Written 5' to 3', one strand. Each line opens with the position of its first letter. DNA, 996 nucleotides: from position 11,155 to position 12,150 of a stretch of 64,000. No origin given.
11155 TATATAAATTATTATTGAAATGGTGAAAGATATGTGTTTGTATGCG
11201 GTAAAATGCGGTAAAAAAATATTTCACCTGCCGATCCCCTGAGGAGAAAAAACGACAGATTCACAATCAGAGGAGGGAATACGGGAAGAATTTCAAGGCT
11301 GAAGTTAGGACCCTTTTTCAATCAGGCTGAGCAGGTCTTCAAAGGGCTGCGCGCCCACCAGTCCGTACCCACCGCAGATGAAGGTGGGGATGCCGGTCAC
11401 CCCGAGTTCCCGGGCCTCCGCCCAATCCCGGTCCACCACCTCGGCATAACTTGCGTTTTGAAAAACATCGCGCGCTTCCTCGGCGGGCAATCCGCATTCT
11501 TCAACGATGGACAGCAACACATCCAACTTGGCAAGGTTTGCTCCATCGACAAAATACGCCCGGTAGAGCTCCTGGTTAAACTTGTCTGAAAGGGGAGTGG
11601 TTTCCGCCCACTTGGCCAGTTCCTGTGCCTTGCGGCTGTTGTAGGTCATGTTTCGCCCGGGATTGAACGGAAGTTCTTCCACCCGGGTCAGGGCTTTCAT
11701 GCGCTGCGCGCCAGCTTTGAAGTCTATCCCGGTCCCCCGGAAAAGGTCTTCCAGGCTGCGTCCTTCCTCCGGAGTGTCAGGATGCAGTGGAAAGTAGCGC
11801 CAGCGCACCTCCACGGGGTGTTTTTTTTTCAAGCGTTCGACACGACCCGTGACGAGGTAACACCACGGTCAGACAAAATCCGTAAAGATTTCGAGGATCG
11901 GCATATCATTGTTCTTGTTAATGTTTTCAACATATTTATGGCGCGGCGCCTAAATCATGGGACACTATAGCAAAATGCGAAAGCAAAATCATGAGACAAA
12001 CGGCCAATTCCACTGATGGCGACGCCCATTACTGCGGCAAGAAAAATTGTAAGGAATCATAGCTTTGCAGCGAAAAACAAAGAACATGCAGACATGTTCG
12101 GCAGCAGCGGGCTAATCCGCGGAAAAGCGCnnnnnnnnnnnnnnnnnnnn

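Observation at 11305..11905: Candidate selenoprotein: DsbA/FrnE-like oxidoreductase with UGA replacing the first Cys of the CxxC motif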

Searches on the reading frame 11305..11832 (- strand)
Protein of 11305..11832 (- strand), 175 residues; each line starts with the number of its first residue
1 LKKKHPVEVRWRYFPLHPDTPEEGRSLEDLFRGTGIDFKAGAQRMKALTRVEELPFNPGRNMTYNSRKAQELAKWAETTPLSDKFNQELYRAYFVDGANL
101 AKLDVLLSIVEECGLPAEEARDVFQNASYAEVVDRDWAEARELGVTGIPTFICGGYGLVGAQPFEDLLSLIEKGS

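Call 29: find_encoding_contigs(protein=window:11305-11832:-, flank=1000, max_places=6)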
Protein window:11305-11832:- (175 aa): 4 contigs read that carry it; 2 places shown.
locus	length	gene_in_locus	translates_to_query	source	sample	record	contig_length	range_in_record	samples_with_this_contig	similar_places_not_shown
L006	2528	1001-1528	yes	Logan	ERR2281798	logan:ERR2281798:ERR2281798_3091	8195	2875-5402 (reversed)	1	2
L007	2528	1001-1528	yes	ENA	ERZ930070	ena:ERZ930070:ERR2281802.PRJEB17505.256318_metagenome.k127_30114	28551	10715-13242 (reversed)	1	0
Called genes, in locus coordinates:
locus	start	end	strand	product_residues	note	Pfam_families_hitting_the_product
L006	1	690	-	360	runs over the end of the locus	PF00676:E1_dh, PF13292:DXP_synthase_N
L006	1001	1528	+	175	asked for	PF01323:DSBA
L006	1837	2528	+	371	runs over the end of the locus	PF04773:FecR (weak)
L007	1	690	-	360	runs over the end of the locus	PF00676:E1_dh, PF13292:DXP_synthase_N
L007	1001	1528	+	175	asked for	PF01323:DSBA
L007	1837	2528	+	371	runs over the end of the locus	PF04773:FecR (weak)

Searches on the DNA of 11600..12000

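Call 12: search_rna_families(source=window, start=11600, end=12000, threshold=evalue, max_evalue=10)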
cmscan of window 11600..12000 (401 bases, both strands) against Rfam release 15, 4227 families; matches with E-value up to 10: 2.
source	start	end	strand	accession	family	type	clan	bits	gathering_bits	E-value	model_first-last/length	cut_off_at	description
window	11663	11694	+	RF03050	RAGATH-25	Gene; sRNA;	-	14.8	49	0.46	1-50/50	no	RAGATH-25 RNA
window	11777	11875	+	RF01128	sR43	Gene; snRNA; snoRNA; CD-box;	-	11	45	2.9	1-56/56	no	Small nucleolar RNA sR42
